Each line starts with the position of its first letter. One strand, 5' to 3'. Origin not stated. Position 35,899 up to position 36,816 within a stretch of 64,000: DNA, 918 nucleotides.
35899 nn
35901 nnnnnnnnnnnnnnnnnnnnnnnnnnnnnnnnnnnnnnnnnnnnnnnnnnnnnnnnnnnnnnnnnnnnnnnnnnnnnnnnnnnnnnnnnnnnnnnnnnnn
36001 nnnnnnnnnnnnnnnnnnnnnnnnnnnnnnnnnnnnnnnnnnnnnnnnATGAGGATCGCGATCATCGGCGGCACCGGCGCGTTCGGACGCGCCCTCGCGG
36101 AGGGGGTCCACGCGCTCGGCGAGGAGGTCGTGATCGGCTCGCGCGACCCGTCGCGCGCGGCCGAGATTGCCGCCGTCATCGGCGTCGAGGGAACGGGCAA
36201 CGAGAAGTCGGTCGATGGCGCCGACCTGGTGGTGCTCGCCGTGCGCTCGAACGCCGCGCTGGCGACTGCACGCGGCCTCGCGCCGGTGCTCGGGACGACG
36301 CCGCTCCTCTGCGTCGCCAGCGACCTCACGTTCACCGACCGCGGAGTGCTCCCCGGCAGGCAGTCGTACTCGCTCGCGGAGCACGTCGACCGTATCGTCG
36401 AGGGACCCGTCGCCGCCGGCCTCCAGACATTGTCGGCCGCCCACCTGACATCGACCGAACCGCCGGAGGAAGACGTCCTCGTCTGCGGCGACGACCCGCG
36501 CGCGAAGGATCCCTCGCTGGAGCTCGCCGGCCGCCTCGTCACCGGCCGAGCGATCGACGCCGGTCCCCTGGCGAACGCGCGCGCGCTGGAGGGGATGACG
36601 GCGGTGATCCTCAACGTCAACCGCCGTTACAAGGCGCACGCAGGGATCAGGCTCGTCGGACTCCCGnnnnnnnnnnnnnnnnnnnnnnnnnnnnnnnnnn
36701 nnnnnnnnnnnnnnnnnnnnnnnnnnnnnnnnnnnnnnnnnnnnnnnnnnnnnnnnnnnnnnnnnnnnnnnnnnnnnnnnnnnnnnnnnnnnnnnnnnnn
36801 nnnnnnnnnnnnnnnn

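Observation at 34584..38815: F420 operon with stand-alone CofE, an embedded Fno/NpdG-like oxidoreductase and an unknown fifth gene, all chained by 4-nt overlaps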

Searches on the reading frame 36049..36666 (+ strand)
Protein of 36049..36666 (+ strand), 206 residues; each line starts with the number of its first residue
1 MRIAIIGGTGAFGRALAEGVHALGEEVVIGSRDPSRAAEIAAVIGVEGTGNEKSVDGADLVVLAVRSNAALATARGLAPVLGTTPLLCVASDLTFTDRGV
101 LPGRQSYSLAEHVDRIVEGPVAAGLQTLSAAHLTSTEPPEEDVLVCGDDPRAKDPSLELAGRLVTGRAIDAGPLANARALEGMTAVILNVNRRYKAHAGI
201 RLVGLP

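Call 9: search_protein_families(library=pfam, proteins=[window:36049-36666:+], max_evalue=0.01)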
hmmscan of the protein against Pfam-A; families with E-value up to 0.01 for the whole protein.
window:36049-36666:+ (206 aa): 5 families
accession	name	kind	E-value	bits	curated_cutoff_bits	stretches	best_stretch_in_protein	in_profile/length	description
PF03807.23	F420_oxidored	-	3.8e-15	56.7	21.6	1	2-77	1-79/94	NADP oxidoreductase coenzyme F420-dependent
PF01210.29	NAD_Gly3P_dh_N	-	0.00067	20.1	23.1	0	3-41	2-39/158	NAD-dependent glycerol-3-phosphate dehydrogenase N-terminus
PF07991.19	KARI_N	-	0.00075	19.6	20.6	1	2-65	6-68/165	Acetohydroxy acid isomeroreductase, NADPH-binding domain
PF03446.21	NAD_binding_2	-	0.0083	16.6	21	0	3-94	2-96/161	NAD binding domain of 6-phosphogluconate dehydrogenase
PF02826.25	2-Hacid_dh_C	-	0.0089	15.9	25.1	0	6-68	41-102/178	D-isomer specific 2-hydroxyacid dehydrogenase, NAD binding domain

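Call 10: search_protein_families(library=ncbifam, proteins=[window:36049-36666:+], max_evalue=0.01)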
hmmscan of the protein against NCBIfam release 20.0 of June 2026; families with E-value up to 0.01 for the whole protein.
window:36049-36666:+ (206 aa): 17 families
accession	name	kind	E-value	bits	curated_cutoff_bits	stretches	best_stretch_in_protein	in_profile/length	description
TIGR01915.1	npdG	equivalog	1.2e-31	110.4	149.8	1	1-202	1-220/220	NADPH-dependent F420 reductase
NF006409.0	PRK08655.1-3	equivalog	1.2e-12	48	310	1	1-87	1-87/290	prephenate dehydrogenase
NF006408.0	PRK08655.1-2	equivalog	5.5e-09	35.3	422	1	1-87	7-94/441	prephenate dehydrogenase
NF006410.0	PRK08655.1-4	equivalog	7e-06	25.1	498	1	1-85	5-90/446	prephenate dehydrogenase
NF006411.0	PRK08655.1-5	equivalog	8.6e-05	21.5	464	1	1-87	3-88/443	prephenate dehydrogenase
NF005449.0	PRK07041.1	equivalog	0.00022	21.2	257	1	2-58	9-65/240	SDR family oxidoreductase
NF006407.0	PRK08655.1-1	equivalog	0.0003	19.8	834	1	1-87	1-88/439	prephenate dehydrogenase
NF004017.0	PRK05479.1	equivalog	0.00039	19.3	336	1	2-66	19-82/337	ketol-acid reductoisomerase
NF005694.0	PRK07502.1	equivalog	0.00052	19.3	409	1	2-122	8-127/310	prephenate/arogenate dehydrogenase family protein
NF000942.0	PRK00094.1-4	subfamily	0.00072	18.8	257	0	2-42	4-43/334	NAD(P)H-dependent glycerol-3-phosphate dehydrogenase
NF005878.0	PRK07825.1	subfamily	0.0015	18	287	1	3-49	12-55/278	short chain dehydrogenase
NF042422.1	oxyalk_red_OleD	equivalog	0.0016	17.9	580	1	1-76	1-77/329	2-alkyl-3-oxoalkanoate reductase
TIGR01777.1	yfcH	hypoth_equivalog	0.0017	18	207.35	1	3-62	1-62/292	TIGR01777 family oxidoreductase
NF050030.1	thlkprotThyD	equivalog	0.0022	17.2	400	1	1-40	1-40/305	thylakoid membrane protein ThyD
TIGR00112.1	proC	equivalog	0.0035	17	196.75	1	3-70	1-72/263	pyrroline-5-carboxylate reductase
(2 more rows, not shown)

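Call 29: search_solved_structures(query=window:36049-36666:+, max_evalue=0.001, show_alignments=3)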
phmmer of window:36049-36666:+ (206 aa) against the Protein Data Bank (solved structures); distinct sequences matched with E-value up to 0.001: 8.
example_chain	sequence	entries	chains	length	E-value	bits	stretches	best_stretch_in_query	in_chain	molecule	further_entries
5n2i_A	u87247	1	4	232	4.4e-25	92.2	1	2-203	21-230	Reduced coenzyme F420:NADP oxidoreductase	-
1jax_A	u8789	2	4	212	5.1e-24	88.8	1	1-192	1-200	conserved hypothetical protein | Coenzyme F420H2:NADP+ Oxidoreductase (FNO)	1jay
2yjz_A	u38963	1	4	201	5.1e-08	36.6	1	4-182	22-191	METALLOREDUCTASE STEAP4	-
2vns_A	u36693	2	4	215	4.1e-07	33.6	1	5-186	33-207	METALLOREDUCTASE STEAP3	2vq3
3dtt_A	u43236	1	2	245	1.7e-06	31.6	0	1-37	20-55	NADP oxidoreductase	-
6hcy_C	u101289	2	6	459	3.5e-05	27.3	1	5-181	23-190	Metalloreductase STEAP4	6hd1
9pgw_A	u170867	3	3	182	3.6e-05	27.3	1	5-183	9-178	Metalloreductase STEAP2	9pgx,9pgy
7tai_B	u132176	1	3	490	0.00097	22.6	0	5-185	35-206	Metalloreductase STEAP2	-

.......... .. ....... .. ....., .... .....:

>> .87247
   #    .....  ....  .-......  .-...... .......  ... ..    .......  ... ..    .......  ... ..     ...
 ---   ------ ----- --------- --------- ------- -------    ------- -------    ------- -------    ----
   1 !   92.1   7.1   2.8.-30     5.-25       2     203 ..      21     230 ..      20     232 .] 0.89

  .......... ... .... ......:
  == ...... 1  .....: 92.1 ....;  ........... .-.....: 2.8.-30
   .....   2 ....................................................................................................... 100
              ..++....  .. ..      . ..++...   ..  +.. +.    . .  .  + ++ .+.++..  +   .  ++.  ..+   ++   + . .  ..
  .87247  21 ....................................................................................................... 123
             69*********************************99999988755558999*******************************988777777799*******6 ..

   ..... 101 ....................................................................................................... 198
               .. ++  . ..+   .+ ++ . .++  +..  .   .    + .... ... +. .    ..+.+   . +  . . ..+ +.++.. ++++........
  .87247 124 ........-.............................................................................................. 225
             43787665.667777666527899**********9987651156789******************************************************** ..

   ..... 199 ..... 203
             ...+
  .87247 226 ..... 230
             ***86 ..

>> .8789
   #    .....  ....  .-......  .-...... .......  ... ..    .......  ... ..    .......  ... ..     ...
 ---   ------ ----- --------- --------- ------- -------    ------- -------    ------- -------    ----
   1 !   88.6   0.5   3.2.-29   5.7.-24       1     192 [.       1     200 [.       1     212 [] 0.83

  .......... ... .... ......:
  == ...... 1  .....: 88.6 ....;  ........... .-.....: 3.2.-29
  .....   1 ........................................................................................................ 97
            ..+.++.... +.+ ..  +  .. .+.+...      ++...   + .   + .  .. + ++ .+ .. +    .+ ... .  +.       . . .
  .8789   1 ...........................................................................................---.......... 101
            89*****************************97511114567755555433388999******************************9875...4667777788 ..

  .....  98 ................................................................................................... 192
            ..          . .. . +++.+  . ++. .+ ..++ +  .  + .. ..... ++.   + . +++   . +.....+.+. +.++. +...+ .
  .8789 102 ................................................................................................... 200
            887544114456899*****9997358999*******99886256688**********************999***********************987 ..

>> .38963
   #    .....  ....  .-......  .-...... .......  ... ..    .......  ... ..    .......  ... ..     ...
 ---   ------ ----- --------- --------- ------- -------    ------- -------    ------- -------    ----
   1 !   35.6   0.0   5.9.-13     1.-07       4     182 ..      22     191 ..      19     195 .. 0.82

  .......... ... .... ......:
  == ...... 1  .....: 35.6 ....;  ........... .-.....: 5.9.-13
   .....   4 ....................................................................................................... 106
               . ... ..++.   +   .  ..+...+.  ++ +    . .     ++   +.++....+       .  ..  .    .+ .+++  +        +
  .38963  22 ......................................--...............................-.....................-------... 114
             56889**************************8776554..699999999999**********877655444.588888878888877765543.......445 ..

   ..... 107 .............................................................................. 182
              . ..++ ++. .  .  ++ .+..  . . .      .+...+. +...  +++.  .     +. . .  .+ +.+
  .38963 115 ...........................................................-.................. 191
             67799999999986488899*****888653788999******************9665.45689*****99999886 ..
